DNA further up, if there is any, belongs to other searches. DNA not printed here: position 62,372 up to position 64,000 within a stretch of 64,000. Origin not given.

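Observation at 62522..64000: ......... intein splitting the P-loop of aEF-2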

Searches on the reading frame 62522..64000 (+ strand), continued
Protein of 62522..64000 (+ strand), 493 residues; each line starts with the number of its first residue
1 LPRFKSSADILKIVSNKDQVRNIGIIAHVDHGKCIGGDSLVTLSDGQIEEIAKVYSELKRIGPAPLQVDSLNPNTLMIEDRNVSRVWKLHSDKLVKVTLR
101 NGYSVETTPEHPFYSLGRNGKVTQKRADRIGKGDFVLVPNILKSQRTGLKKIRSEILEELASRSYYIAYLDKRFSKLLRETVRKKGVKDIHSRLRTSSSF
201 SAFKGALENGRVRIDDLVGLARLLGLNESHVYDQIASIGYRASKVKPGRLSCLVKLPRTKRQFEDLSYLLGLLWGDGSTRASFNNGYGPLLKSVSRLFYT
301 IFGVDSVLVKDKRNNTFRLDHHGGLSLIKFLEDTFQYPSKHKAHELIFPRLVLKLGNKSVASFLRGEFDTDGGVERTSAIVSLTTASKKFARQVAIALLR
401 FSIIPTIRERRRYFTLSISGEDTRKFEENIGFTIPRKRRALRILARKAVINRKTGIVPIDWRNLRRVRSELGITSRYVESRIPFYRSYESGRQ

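Call 45: list_cluster_members(proteins=[L003:1369-5397:+, L002:10001-14023:+, L015:9965-13732:+, L012:5680-9432:+, L010:481-4233:+, L034:6001-9801:+])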
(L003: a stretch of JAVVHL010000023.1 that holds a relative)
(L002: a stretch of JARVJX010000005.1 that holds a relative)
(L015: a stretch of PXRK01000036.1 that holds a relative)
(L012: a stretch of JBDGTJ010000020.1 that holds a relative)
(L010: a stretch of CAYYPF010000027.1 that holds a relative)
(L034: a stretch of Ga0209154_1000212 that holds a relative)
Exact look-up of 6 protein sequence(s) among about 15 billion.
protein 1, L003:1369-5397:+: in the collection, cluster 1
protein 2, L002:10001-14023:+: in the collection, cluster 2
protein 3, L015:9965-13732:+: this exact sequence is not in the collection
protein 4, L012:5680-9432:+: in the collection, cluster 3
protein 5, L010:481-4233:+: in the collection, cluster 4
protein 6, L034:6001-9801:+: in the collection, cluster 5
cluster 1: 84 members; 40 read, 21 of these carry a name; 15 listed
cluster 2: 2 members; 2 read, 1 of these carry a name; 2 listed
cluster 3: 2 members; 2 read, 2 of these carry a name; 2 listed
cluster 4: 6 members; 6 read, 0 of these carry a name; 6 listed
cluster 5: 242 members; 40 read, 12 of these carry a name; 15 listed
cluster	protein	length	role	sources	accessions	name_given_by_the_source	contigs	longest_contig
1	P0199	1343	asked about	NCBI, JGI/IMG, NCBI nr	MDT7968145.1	MAG: elongation factor EF-2 [Candidatus Calditenuis sp.] | elongation factor EF-2 [Candidatus Calditenuis sp.]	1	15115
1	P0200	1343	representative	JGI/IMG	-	elongation factor 2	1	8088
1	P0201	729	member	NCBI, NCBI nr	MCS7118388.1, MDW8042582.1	MAG: elongation factor EF-2 [Thaumarchaeota archaeon] | elongation factor EF-2 [Candidatus Calditenuaceae archaeon]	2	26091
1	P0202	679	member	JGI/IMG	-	elongation factor 2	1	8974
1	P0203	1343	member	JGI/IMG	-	elongation factor 2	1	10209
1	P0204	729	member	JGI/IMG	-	elongation factor 2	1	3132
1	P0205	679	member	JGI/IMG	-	elongation factor 2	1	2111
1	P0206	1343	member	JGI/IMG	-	elongation factor 2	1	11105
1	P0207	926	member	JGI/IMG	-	elongation factor 2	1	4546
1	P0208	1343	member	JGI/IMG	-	elongation factor 2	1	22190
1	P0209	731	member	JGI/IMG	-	elongation factor 2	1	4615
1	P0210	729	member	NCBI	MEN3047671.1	MAG: elongation factor EF-2 [Candidatus Caldarchaeales archaeon]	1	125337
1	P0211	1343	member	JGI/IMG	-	elongation factor 2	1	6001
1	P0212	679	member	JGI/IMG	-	elongation factor 2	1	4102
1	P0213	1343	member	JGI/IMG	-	elongation factor 2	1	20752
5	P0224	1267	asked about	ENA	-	-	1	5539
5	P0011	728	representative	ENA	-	-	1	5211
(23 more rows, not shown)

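Call 47: find_encoding_contigs(protein=P0013, flank=1500, max_places=3)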
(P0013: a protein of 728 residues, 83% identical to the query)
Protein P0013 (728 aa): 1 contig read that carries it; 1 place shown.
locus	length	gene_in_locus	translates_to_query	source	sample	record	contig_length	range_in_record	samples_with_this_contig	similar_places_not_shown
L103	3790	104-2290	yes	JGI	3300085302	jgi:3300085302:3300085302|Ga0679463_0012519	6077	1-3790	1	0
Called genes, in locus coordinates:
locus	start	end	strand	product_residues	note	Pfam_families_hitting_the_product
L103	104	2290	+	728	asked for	PF00009:GTP_EFTU, PF22042:EF-G_D2, PF03144:GTP_EFTU_D2, PF14492:EFG_III, PF03764:EFG_IV, PF00679:EFG_C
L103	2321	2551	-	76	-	-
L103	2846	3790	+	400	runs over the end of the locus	PF18981:InlK_D3 (faint)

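Call 48: find_encoding_contigs(protein=P0014, flank=1500, max_places=3)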
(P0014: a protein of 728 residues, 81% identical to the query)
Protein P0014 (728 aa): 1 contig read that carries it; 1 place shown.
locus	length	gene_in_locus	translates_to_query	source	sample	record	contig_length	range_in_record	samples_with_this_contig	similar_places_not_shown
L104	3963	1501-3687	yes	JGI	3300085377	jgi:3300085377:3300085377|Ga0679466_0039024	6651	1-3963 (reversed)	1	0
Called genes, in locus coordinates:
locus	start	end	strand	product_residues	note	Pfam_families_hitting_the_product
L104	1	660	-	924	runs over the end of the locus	PF02687:FtsX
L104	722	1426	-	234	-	PF01597:GCV_H, PF01206:TusA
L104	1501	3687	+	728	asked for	PF00009:GTP_EFTU, PF22042:EF-G_D2, PF03144:GTP_EFTU_D2, PF14492:EFG_III, PF03764:EFG_IV, PF00679:EFG_C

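Call 49: find_encoding_contigs(protein=P0016, flank=1500, max_places=2)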
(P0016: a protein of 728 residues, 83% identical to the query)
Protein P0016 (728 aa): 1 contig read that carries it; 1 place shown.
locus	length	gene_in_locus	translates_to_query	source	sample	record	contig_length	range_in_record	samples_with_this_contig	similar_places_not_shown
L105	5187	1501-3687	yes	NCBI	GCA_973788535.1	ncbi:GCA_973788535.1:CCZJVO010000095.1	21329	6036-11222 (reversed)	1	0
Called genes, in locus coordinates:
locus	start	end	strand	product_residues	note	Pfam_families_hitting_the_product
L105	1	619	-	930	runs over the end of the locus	PF02687:FtsX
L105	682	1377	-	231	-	PF01597:GCV_H, PF01206:TusA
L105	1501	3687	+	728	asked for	PF00009:GTP_EFTU, PF22042:EF-G_D2, PF03144:GTP_EFTU_D2, PF14492:EFG_III, PF03764:EFG_IV, PF00679:EFG_C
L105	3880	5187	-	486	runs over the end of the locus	-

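Call 64: predict_structure(alignment_id=A2)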
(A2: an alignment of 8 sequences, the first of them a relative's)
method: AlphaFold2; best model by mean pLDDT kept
length: 617 residues; sequences in the alignment: 8
mean_pLDDT: 43.4   pTM: 0.29
mean pLDDT of the five models: 43.4, 41.5, 40.3, 39.2, 36.4
residues with pLDDT >= 90: 0; 70-90: 67; 50-70: 100; < 50: 450
segments of 3 or more residues with pLDDT < 50: 1-52, 57-112, 116-123, 135-146, 240-256, 262-291, 293-295, 300-456, 512-617
pLDDT, mean of each block of 10 residues (from residue 1): 30 33 36 39 39 47 32 30 32 40 42 47 53 45 46 59 62 86 84 73 73 79 81 65 34 47 45 31 35 49 39 37 37 32 26 26 31 27 38 41 40 39 39 39 41 45 59 66 62 53 56 42 38 31 31 25 25 25 27 25 23 27
secondary structure, 60 per line:
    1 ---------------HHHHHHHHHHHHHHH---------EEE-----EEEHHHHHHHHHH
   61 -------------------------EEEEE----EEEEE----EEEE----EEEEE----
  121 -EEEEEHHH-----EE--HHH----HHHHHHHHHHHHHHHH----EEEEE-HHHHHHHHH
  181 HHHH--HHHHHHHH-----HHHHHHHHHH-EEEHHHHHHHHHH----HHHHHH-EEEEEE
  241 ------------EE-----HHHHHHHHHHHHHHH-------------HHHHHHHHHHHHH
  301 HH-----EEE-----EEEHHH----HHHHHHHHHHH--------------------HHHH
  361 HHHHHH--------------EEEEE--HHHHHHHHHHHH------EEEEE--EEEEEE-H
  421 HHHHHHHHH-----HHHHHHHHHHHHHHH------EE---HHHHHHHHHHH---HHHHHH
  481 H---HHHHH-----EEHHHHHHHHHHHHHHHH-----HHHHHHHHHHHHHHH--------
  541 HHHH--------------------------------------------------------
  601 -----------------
elements in order: H16-30 E40-42 E48-50 H51-60 E86-90 E95-99 E104-107 E112-116 E122-126 H146-161 E166-170 H172-184 H187-194 H200-209 E211-213 H214-223 H228-233 E235-240 H260-274 H288-302 E308-310 E316-318 H326-336 H357-366 E381-385 H388-399 E406-410 E413-418 H420-429 H435-449 H461-471 H475-481 H485-489 H497-512 H518-532 H541-544

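Call 67: search_solved_structures(query=A3, max_evalue=0.001, show_alignments=1)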
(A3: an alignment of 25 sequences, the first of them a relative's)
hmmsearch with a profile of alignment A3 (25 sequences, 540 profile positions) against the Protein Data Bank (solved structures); distinct sequences matched with E-value up to 0.001: 48.
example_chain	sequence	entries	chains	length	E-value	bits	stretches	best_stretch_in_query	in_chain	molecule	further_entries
7qss_A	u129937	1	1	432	2e-41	145.5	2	227-535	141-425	V-type ATP synthase alpha chain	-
7qsu_A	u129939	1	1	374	8.3e-40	140.2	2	227-400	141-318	V-ATPase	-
1dq3_A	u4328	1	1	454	8.8e-37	130.2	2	324-540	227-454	ENDONUCLEASE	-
6rpq_A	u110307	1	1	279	1.4e-31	113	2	3-120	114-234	Ubiquitin-like protein SMT3,1108aa long hypothetical cell division control protein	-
2cw7_A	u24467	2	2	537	1.7e-28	102.8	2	16-125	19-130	Endonuclease PI-PkoII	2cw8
7qst_A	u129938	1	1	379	2e-28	102.6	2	2-122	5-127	V-type ATP synthase subunit A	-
6rpp_A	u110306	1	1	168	2.9e-28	102.1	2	4-130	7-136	Cell division control protein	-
4o1s_A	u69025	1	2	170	8e-28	100.6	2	2-118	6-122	V-type ATP synthase alpha chain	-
2lqm_A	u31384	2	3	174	1.3e-26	96.7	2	15-119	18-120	Pho radA intein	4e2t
4e2u_A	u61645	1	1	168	1.3e-25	93.3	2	15-118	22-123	Pho radA intein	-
2jmz_A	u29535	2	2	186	1.3e-19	73.5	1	7-122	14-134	Hypothetical protein MJ0781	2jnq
1mi8_A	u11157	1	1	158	7.4e-18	67.7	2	494-539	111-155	DnaB intein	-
5o9i_A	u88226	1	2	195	5.9e-17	64.7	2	14-128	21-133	Transcription initiation factor IIB,Transcription initiation factor IIB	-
5o9j_A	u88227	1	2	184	2.9e-16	62.4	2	11-124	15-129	Transcription initiation factor IIB,Transcription initiation factor IIB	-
6frh_A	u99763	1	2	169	4.6e-15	58.5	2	494-539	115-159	Replicative DNA helicase,Replicative DNA helicase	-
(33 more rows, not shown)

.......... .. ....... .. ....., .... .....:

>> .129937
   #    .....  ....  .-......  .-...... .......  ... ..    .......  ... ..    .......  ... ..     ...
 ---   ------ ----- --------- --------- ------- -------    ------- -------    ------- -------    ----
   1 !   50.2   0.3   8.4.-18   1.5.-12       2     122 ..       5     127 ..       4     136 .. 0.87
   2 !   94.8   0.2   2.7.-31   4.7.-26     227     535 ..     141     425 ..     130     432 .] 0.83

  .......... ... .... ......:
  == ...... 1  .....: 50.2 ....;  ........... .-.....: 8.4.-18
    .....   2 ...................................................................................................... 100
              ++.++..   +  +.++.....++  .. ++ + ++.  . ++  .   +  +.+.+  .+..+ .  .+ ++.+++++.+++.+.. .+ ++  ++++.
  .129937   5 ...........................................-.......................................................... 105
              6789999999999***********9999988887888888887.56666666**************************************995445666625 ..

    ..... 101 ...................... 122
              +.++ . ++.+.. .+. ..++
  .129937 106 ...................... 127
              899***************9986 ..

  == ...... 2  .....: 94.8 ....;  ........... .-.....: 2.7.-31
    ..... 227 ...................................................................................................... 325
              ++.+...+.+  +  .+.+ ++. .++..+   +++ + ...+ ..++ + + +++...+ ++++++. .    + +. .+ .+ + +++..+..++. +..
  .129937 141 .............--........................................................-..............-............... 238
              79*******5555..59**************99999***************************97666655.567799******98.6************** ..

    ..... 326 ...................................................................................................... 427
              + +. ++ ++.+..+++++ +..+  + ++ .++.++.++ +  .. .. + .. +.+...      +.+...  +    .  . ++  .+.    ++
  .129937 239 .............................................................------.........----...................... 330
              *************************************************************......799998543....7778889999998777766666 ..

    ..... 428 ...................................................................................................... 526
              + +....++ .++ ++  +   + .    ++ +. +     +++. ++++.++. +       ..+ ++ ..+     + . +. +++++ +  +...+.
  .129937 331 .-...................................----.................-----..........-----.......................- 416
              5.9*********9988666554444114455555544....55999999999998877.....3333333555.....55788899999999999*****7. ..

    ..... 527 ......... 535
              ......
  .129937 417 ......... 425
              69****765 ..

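Call 69: search_protein_families(library=ncbifam, proteins=[P0011, P0224], max_evalue=1e-20)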
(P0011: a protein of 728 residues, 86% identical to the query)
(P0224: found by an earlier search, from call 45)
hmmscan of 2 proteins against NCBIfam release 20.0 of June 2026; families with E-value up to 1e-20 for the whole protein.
P0011 (728 aa): 17 families
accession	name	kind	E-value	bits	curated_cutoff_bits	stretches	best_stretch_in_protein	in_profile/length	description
TIGR00490.1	aEF-2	equivalog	6.4e-269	894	738.45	1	4-719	3-720/720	elongation factor EF-2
TIGR00484.1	EF-G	equivalog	1.4e-91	307.7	659.4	2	18-168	8-156/691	elongation factor G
NF009381.0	PRK12740.1-5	subfamily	6.4e-90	302.5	583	3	247-472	268-486/692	elongation factor G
NF009891.0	PRK13351.1-1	equivalog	1e-72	245.8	597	1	246-472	252-476/681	elongation factor G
TIGR01394.1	TypA_BipA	equivalog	8.1e-64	215.9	757.3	1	20-165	1-142/594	translational GTPase TypA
NF009379.0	PRK12740.1-3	equivalog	4.2e-58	197.4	513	1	271-471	272-467/674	elongation factor G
NF012153.1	tet_protect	equivalog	5.1e-57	193.5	775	1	22-168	2-146/614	tetracycline resistance ribosomal protection protein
NF058620.1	EFG2_Bacteroid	exception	5.6e-54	183.7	1000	1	279-706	289-707/717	elongation factor G2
TIGR01393.1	lepA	equivalog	4.1e-53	180.6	533.9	1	19-167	2-150/595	translation elongation factor 4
NF009377.1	PRK12740.1-1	equivalog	5.5e-51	173.8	890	0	247-472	272-501/700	elongation factor G-like protein EF-G2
NF007583.0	PRK10218.1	equivalog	1.8e-38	131.9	1260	1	18-152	3-133/607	ribosome-dependent GTPase TypA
NF033148.1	tet_protect_M_W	exception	5.7e-38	130.6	1100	1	20-169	3-150/639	TetM/TetW/TetO/TetS family tetracycline resistance ribosomal protection protein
NF000120.3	47473_otr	exception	6.1e-37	127.5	900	1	22-152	4-132/608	tetracycline resistance ribosomal protection protein Otr(A)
NF009892.0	PRK13351.1-3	equivalog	7e-36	123.8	640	1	19-155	2-141/623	elongation factor G-like protein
NF012155.1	tet_protect_M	exception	6e-29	100.7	1420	0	20-169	3-150/639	tetracycline resistance ribosomal protection protein Tet(M)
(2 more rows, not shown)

P0224 (1267 aa): 20 families
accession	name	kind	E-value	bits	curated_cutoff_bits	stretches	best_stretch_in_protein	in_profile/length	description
TIGR00490.1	aEF-2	equivalog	6.1e-262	870.9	738.45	1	572-1258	32-720/720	elongation factor EF-2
TIGR00484.1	EF-G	equivalog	7.7e-85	285.4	659.4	2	805-1050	284-538/691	elongation factor G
NF009381.0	PRK12740.1-5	subfamily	2.1e-82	277.6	583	1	786-1251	268-687/692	elongation factor G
NF009891.0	PRK13351.1-1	equivalog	4e-66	224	597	1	785-1011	252-476/681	elongation factor G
TIGR01394.1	TypA_BipA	equivalog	6.8e-56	189.7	757.3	1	572-704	14-142/594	translational GTPase TypA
NF011418.0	PRK14845.1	equivalog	1.5e-54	185.2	756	1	23-509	13-371/1049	translation initiation factor IF-2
NF009379.0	PRK12740.1-3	equivalog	1.1e-52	179.6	513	1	810-1010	272-467/674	elongation factor G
NF012153.1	tet_protect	equivalog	7e-49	166.6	775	0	573-707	14-146/614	tetracycline resistance ribosomal protection protein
NF058620.1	EFG2_Bacteroid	exception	8.8e-49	166.5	1000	1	819-1245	290-707/717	elongation factor G2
TIGR01393.1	lepA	equivalog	2.4e-46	158.3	533.9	1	572-706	16-150/595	translation elongation factor 4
NF009377.1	PRK12740.1-1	equivalog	6.9e-44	150.3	890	0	786-1011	272-501/700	elongation factor G-like protein EF-G2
NF033148.1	tet_protect_M_W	exception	2.8e-32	111.9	1100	0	572-708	16-150/639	TetM/TetW/TetO/TetS family tetracycline resistance ribosomal protection protein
NF007583.0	PRK10218.1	equivalog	5.7e-32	110.5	1260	0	571-691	17-133/607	ribosome-dependent GTPase TypA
NF000120.3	47473_otr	exception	2.7e-29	102.2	900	0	574-691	17-132/608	tetracycline resistance ribosomal protection protein Otr(A)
NF009892.0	PRK13351.1-3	equivalog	1.6e-28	99.6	640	0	592-694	38-141/623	elongation factor G-like protein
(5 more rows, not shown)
